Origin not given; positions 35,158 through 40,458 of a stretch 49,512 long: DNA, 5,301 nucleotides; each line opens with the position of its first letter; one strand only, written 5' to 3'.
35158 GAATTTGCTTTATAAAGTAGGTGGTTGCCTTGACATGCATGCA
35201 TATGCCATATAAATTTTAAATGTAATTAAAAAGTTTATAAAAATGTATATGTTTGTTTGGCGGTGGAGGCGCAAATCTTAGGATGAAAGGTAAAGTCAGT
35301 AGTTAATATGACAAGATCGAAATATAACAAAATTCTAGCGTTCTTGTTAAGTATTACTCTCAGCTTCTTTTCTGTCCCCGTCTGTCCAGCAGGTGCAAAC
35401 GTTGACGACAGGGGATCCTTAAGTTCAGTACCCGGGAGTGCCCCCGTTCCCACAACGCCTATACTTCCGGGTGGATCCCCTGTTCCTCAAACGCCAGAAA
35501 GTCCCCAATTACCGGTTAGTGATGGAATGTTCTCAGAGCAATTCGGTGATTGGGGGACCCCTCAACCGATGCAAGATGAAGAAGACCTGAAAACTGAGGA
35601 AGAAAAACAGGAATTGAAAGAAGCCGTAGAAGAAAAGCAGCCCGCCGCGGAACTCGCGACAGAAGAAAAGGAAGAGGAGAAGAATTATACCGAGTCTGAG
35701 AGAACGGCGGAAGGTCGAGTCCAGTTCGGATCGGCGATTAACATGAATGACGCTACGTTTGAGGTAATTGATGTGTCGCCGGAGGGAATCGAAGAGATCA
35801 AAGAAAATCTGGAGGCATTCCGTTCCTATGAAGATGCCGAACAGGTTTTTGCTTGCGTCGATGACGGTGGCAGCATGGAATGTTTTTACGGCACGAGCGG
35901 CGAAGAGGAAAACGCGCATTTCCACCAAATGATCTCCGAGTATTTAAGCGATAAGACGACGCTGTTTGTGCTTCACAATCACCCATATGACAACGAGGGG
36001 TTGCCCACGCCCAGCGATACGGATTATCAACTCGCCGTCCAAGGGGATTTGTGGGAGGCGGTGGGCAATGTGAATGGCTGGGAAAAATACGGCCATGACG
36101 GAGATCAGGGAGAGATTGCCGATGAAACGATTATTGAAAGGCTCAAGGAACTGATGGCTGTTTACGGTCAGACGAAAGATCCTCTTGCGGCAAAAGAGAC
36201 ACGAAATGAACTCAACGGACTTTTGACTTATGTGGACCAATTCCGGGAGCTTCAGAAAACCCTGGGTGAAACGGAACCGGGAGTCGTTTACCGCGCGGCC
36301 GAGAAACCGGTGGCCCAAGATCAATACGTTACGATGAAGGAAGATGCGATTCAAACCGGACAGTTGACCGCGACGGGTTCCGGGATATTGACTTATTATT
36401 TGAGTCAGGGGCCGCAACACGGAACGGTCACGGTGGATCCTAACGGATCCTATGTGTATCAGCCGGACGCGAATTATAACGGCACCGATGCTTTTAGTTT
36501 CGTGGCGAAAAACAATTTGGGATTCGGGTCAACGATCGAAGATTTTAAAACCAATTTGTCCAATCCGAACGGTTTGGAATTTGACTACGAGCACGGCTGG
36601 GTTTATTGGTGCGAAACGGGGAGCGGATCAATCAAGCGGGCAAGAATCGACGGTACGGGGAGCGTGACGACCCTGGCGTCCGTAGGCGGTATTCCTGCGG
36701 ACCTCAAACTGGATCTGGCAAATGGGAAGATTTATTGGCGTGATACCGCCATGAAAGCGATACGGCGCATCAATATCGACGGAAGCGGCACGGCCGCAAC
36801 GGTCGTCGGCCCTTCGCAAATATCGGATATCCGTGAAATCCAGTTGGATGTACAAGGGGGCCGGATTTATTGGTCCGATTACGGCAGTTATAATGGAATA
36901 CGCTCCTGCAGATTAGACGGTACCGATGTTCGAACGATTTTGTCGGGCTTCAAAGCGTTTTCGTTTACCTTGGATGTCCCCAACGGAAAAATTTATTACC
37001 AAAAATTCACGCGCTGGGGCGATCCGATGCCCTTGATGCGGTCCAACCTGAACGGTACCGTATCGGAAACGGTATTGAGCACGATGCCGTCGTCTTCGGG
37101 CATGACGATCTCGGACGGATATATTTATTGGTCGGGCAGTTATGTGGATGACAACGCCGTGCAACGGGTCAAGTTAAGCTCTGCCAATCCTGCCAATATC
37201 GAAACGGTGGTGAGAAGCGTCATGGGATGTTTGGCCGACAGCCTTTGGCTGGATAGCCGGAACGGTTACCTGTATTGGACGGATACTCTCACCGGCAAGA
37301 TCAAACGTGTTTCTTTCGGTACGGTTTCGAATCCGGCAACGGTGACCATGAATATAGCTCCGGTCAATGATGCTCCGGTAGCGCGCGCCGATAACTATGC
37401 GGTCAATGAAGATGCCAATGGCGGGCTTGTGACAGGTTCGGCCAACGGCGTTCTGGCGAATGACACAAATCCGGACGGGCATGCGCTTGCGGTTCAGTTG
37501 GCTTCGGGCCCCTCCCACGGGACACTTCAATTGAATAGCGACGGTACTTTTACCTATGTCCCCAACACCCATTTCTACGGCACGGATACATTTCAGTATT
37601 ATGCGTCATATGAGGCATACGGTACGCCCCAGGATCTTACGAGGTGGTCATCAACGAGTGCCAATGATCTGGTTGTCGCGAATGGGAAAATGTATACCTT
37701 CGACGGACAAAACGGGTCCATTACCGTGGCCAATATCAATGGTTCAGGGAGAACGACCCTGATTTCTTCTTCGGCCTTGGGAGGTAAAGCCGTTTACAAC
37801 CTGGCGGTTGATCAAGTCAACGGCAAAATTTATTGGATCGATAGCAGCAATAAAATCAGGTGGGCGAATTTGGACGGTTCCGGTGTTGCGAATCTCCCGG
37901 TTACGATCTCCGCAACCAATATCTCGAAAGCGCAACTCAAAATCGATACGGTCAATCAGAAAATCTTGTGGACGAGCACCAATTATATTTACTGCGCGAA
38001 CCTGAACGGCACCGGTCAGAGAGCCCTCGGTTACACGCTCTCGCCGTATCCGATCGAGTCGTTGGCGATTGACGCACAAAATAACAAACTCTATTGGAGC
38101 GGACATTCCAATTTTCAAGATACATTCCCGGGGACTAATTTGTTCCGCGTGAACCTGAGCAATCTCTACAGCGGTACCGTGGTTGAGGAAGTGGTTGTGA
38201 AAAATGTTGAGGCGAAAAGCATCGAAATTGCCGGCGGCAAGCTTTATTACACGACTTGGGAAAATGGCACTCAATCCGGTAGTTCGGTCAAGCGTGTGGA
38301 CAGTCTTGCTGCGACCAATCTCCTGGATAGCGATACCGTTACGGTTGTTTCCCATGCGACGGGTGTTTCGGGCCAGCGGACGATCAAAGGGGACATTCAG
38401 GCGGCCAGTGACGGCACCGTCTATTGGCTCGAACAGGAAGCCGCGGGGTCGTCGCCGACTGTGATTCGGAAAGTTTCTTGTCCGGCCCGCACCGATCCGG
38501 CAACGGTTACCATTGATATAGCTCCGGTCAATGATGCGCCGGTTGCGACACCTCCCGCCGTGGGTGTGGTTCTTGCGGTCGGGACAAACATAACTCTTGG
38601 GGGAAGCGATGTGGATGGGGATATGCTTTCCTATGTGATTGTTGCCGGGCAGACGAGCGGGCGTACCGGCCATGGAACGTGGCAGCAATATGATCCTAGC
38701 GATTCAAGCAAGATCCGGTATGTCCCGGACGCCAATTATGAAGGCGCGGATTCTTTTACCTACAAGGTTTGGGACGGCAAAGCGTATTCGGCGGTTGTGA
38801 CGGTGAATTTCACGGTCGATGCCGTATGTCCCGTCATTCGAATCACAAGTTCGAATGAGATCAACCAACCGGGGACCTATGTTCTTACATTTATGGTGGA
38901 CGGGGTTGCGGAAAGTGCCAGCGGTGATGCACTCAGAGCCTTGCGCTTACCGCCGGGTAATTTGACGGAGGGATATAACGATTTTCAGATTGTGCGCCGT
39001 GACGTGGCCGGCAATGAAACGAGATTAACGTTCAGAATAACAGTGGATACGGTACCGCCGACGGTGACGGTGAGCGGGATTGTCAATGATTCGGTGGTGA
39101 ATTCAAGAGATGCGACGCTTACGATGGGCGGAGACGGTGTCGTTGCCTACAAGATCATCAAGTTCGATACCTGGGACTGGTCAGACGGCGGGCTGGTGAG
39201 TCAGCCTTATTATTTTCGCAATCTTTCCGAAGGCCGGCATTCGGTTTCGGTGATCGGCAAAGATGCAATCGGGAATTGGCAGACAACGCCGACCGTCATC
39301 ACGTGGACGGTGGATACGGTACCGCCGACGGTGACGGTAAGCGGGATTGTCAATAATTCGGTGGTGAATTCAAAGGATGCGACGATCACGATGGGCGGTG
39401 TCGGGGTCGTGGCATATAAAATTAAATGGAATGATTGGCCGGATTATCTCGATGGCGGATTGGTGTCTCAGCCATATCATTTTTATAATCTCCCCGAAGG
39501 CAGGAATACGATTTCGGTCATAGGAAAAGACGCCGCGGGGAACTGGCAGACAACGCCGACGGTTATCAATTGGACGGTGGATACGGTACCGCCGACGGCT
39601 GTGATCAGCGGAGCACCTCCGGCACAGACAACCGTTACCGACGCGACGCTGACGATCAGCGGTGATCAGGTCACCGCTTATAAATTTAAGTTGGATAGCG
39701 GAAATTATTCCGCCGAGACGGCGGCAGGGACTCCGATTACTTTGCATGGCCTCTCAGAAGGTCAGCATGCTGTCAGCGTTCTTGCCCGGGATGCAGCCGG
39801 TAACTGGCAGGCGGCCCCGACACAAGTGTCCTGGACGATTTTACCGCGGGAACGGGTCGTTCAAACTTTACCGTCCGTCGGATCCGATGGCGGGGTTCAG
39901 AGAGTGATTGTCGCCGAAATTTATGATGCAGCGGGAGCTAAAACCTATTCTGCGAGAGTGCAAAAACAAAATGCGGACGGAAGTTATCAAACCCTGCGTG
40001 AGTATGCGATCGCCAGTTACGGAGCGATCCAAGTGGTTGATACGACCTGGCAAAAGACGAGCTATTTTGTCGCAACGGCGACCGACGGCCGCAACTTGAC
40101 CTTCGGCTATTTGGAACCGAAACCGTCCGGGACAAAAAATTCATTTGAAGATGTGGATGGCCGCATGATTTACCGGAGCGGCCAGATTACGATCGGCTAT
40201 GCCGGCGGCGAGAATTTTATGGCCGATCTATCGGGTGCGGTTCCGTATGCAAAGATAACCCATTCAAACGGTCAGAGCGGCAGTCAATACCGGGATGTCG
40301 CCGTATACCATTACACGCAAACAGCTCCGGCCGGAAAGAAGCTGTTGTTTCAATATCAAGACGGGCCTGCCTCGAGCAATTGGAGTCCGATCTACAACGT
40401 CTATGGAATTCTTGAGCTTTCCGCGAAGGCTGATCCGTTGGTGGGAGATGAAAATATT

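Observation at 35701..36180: RadC-like JAB/MPN metallopeptidase-type domain placed behind a signal peptide at the N-terminus of the giant protein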

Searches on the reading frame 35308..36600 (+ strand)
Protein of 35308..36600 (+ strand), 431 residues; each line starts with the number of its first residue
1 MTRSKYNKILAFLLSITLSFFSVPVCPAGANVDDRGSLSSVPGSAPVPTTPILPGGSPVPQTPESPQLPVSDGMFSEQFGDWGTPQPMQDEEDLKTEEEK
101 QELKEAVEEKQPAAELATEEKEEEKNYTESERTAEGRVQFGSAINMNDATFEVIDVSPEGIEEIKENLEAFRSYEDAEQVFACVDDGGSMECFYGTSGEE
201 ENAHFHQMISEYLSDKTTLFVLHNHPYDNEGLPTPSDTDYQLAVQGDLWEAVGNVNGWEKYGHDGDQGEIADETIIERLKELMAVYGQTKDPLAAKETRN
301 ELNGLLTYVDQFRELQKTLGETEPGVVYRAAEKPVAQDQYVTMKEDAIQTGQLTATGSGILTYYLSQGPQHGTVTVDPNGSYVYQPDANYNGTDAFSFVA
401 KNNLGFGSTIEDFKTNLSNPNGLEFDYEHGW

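Call 5: search_protein_families(library=pfam, proteins=[window:35308-36600:+], max_evalue=10)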
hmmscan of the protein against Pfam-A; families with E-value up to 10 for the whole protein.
window:35308-36600:+ (431 aa): 5 families
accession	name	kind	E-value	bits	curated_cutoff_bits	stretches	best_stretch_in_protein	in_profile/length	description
PF17963.7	Big_9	-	2.1e-12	48.2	23.6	1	333-405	3-79/89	Bacterial Ig domain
PF17892.7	Cadherin_5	-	1.7e-07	31.4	26.5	1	330-400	11-81/98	Cadherin-like domain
PF17803.7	Cadherin_4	-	5.2e-07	30.5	25.1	1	332-384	12-71/71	Bacterial cadherin-like domain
PF09134.16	Invasin_D3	-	0.14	13.1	33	1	331-378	32-80/98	Invasin, domain 3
PF15659.11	Toxin-JAB1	-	0.18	12.7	21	0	185-240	30-85/87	JAB-like toxin 1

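Call 6: search_protein_families(library=ncbifam, proteins=[window:35308-36600:+], max_evalue=10)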
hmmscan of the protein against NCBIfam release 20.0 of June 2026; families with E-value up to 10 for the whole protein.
window:35308-36600:+ (431 aa): 5 families
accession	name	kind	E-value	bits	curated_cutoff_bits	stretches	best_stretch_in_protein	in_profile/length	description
NF012211.1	tand_rpt_95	domain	4.2e-08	33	90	1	337-404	4-72/98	tandem-95 repeat protein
TIGR04212.1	GlyGly_RbtA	equivalog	0.0028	16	295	1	360-398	507-545/605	rhombotarget A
NF045619.1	adhes_GNV_Cterm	subfamily_domain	0.0047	16.2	180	1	335-402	114-187/458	BapA/Bap/LapF family large adhesin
TIGR01965.1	VCBS_repeat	domain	0.03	14.5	15.5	1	367-391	23-46/99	VCBS domain-containing protein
NF000642.1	PRK00024.1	equivalog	0.15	11.7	180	1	200-243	137-178/212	RadC family protein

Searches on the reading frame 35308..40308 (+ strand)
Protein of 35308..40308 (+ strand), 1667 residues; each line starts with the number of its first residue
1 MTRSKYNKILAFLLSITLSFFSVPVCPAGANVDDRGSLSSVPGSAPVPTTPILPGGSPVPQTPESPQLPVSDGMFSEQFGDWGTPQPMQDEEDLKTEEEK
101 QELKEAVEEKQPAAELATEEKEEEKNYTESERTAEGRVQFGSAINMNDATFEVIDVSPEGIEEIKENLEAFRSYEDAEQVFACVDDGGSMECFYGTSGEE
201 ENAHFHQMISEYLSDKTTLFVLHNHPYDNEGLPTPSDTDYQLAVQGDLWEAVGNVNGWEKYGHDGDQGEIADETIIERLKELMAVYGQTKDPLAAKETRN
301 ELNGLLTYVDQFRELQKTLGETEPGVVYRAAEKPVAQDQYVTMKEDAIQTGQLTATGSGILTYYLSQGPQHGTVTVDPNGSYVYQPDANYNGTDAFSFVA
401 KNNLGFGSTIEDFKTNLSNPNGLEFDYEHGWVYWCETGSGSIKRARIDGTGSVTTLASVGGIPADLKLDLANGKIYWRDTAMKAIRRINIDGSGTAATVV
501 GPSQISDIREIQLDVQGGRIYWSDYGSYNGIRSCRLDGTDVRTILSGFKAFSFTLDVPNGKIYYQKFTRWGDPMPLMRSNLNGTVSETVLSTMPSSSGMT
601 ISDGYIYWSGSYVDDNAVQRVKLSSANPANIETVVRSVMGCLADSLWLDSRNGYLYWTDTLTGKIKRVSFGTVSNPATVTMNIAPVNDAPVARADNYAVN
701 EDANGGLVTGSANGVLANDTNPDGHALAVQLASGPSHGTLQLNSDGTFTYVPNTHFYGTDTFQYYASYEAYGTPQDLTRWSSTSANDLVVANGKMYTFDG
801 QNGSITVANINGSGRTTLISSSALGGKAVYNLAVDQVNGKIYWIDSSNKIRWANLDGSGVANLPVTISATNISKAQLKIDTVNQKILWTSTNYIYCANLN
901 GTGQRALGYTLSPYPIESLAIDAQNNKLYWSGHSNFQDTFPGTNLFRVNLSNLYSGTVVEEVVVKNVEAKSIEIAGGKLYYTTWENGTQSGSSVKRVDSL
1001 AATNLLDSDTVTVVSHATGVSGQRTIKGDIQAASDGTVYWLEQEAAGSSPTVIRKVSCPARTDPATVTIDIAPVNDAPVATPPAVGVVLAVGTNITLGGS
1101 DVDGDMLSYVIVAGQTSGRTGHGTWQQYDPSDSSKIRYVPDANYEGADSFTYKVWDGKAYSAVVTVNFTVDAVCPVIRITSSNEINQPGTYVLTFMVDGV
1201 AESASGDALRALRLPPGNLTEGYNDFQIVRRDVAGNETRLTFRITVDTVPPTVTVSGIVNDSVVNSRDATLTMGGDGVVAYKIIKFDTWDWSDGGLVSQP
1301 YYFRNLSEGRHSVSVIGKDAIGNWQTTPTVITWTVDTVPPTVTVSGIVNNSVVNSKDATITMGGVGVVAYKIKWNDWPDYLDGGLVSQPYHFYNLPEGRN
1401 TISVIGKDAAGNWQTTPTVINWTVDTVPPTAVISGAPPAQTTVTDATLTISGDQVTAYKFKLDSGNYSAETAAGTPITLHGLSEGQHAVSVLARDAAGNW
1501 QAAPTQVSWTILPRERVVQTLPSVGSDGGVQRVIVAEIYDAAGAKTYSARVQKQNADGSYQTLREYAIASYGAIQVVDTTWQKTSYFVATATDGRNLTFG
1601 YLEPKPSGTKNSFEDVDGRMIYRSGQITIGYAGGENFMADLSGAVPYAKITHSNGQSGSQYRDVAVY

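Call 10: search_protein_families(library=pfam, proteins=[window:35308-40308:+], max_evalue=0.01)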
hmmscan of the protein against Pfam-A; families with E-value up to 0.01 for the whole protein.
window:35308-40308:+ (1667 aa): 10 families
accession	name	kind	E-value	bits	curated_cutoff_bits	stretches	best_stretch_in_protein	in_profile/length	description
PF17963.7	Big_9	-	1.3e-34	119.4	23.6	3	687-767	1-75/89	Bacterial Ig domain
PF17803.7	Cadherin_4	-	9.5e-31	106.6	25.1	3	677-750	1-71/71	Bacterial cadherin-like domain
PF17892.7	Cadherin_5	-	2.4e-26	91.9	26.5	3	686-767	1-82/98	Cadherin-like domain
PF13750.12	Big_3_3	-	6.9e-11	42.5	27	1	1301-1355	7-64/157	Bacterial Ig-like domain (group 3)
PF00058.23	Ldl_recept_b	-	1.7e-10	41.7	21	0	518-548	1-31/42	Low-density lipoprotein receptor repeat class B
PF19077.6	Big_13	-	4.2e-10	40.5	27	0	1214-1248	66-102/102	Bacterial Ig-like domain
PF08450.18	SGL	-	9.2e-06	25.9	26.3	0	403-451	119-167/246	SMP-30/Gluconolactonase/LRE-like region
PF24421.1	Ig_J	-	2.2e-05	24.9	29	0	1389-1419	67-96/104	Tip attachment protein J, Ig-like domain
PF07495.19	Y_Y_Y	-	0.00039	20.7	26.6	0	1392-1423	32-63/65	Y_Y_Y domain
PF19076.6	CshA_repeat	-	0.002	19.2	27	0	735-775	55-95/103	Surface adhesin CshA repetitive domain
